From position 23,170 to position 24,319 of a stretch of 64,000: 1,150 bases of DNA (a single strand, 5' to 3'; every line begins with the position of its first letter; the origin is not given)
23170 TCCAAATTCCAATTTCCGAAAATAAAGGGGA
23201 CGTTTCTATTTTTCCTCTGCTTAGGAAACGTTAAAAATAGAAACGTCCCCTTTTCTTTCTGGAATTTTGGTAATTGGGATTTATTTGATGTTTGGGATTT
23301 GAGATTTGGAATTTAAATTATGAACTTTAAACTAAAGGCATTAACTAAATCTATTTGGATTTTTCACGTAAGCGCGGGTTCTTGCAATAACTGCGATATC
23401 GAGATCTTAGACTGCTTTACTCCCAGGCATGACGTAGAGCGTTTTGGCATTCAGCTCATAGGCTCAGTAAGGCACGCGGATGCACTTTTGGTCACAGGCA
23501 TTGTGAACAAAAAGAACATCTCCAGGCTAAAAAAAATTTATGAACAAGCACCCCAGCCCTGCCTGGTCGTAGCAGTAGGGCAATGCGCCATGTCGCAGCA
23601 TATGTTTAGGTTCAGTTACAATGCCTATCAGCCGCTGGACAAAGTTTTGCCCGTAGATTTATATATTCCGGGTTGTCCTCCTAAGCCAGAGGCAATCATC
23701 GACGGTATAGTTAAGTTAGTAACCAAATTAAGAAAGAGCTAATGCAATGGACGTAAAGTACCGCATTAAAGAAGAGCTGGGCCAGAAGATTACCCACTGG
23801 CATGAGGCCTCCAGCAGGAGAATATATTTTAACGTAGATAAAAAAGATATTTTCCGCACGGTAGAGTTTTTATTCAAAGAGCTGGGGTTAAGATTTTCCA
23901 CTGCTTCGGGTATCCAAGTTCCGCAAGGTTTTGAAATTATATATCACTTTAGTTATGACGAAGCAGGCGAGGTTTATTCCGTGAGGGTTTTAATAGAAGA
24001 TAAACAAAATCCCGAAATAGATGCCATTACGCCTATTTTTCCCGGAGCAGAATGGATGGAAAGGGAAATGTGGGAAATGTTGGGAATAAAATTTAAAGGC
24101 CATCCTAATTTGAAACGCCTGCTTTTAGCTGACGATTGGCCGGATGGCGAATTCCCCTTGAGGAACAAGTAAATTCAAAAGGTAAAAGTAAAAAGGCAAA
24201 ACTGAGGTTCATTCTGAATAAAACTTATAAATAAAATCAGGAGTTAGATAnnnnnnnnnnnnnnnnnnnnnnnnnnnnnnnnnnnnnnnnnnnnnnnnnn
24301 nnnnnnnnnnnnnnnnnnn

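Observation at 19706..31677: Mrp-linked group-4 [NiFe]-hydrogenase operon fused to a sulfhydrogenase beta/gamma-like (AsrAB-like) pyridine-nucleotide module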

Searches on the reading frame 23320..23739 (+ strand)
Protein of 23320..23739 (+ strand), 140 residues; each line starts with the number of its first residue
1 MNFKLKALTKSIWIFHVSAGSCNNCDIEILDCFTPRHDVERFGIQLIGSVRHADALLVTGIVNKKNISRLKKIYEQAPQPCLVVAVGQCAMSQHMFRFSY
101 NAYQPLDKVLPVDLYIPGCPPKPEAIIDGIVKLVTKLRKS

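Call 4: search_protein_families(library=pfam, proteins=[window:23320-23739:+], max_evalue=0.01)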
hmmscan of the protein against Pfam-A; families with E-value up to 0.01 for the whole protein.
window:23320-23739:+ (140 aa): 1 family
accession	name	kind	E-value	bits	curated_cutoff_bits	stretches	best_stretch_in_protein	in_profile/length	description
PF01058.29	Oxidored_q6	-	2.4e-29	102.1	27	1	22-133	1-128/128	NADH ubiquinone oxidoreductase, 20 Kd subunit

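Call 25: search_protein_families(library=ncbifam, proteins=[window:23320-23739:+], max_evalue=0.001)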
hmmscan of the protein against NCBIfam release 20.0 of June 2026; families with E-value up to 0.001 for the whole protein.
window:23320-23739:+ (140 aa): 15 families
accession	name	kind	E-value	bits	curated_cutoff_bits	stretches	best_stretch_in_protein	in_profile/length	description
NF005012.1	PRK06411.1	subfamily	2.1e-40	138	116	1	9-139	33-160/166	NADH-quinone oxidoreductase subunit NuoB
TIGR01957.1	nuoB_fam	subfamily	1.1e-37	129.2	142.7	1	9-139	16-144/145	NADH-quinone oxidoreductase subunit B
NF011390.0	PRK14815.1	equivalog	4.7e-33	114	281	1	10-139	33-159/183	NADH dehydrogenase subunit B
NF011391.0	PRK14816.1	equivalog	9e-32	110.3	283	1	10-138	52-178/196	NADH-quinone oxidoreductase subunit B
NF011393.0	PRK14818.1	equivalog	1.1e-31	109.7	255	1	11-138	30-156/173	NADH dehydrogenase subunit B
NF011395.0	PRK14820.1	equivalog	3.8e-31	108.2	263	1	9-134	32-154/180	NADH-quinone oxidoreductase subunit B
NF009808.0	PRK13292.1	equivalog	2.9e-30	104.8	1156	1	10-139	25-151/791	NADH-quinone oxidoreductase subunit B/C/D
NF011394.0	PRK14819.1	equivalog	6e-30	104.6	312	1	11-136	32-155/264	NADH-quinone oxidoreductase subunit B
NF011389.0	PRK14814.1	equivalog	1e-29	103.7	285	1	10-138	33-158/186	NADH dehydrogenase subunit B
NF011392.0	PRK14817.1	equivalog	1.4e-29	103.1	271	1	23-138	46-161/182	NADH-quinone oxidoreductase subunit B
NF011388.0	PRK14813.1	equivalog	9.5e-27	94.1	294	1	22-138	37-154/189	NADH dehydrogenase subunit B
TIGR03294.1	FrhG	equivalog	8.6e-11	42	245.5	1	50-134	48-141/228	coenzyme F420 hydrogenase subunit gamma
NF045875.1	F420_non_VhuG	exception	2e-05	24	450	1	102-134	132-164/286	F420-non-reducing hydrogenase subunit VhuG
NF045520.1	H2_NiFeSe_small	exception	0.00034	20.1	470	0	55-138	119-210/314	NiFeSe hydrogenase small subunit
TIGR00391.1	hydA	subfamily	0.00038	19.7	179.5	1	54-135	127-209/365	hydrogenase small subunit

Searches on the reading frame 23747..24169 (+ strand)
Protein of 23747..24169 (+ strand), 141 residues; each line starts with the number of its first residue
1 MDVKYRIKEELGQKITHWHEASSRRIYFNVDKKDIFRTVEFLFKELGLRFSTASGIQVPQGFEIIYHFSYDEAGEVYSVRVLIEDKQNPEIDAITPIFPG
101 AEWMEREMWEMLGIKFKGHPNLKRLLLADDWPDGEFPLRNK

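Call 4: search_protein_families(library=pfam, proteins=[window:23747-24169:+], max_evalue=0.01)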
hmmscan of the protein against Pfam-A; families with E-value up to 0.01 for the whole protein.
window:23747-24169:+ (141 aa): 1 family
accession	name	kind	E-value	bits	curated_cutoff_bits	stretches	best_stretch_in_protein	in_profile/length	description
PF00329.25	Complex1_30kDa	-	2.9e-28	99.4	22.5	1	29-140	2-116/124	Respiratory-chain NADH dehydrogenase, 30 Kd subunit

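Call 25: search_protein_families(library=ncbifam, proteins=[window:23747-24169:+], max_evalue=0.001)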
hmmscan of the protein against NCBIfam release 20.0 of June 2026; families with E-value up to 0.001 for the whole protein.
window:23747-24169:+ (141 aa): 17 families
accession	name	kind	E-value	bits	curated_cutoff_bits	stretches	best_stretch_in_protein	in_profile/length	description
TIGR01961.1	NuoC_fam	subfamily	1.4e-23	83.8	122.45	1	28-140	3-116/122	NADH (or F420H2) dehydrogenase, subunit C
NF005832.0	PRK07735.1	equivalog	1.3e-21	77.3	431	1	29-139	310-420/430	NADH-quinone oxidoreductase subunit C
NF006304.0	PRK08491.1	equivalog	5e-20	72.2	228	1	26-139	59-171/263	NADH-quinone oxidoreductase subunit C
NF004737.0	PRK06074.2-4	equivalog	5.3e-20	71.9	144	1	22-140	11-122/150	NADH-quinone oxidoreductase subunit C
NF040611.1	F420_dehyd_FpoC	exception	2.5e-19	69.7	220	1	8-140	11-144/158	F420H2 dehydrogenase subunit FpoC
NF004735.0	PRK06074.2-2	equivalog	7.1e-19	68.3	176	1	11-140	14-144/158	NADH-quinone oxidoreductase subunit C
NF004733.0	PRK06074.1-5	equivalog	3.2e-17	62.8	225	1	6-139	12-146/203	NADH-quinone oxidoreductase subunit C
NF004734.0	PRK06074.2-1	equivalog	4.6e-17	62.5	169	1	22-140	24-147/164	NADH-quinone oxidoreductase subunit C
NF005856.0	PRK07785.1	equivalog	8.3e-17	61.8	224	1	25-132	101-214/246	NADH-quinone oxidoreductase subunit C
NF009808.0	PRK13292.1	equivalog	5.5e-16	57.6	1156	1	61-139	295-370/791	NADH-quinone oxidoreductase subunit B/C/D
NF009141.0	PRK12494.1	equivalog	7.3e-16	58.5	175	1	71-139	93-160/175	NAD(P)H-quinone oxidoreductase subunit J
NF008728.0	PRK11742.1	equivalog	1.4e-14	53.4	840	1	59-139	92-169/598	NADH-quinone oxidoreductase subunit C/D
NF004730.0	PRK06074.1-1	equivalog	3.5e-12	46.6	193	1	60-126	76-142/200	NADH-quinone oxidoreductase subunit C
NF004732.0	PRK06074.1-4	equivalog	2.6e-11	43.7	376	1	55-127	109-182/250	NADH-quinone oxidoreductase subunit C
NF004736.0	PRK06074.2-3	equivalog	2.9e-06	27.1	239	1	23-128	39-144/183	NADH-quinone oxidoreductase subunit C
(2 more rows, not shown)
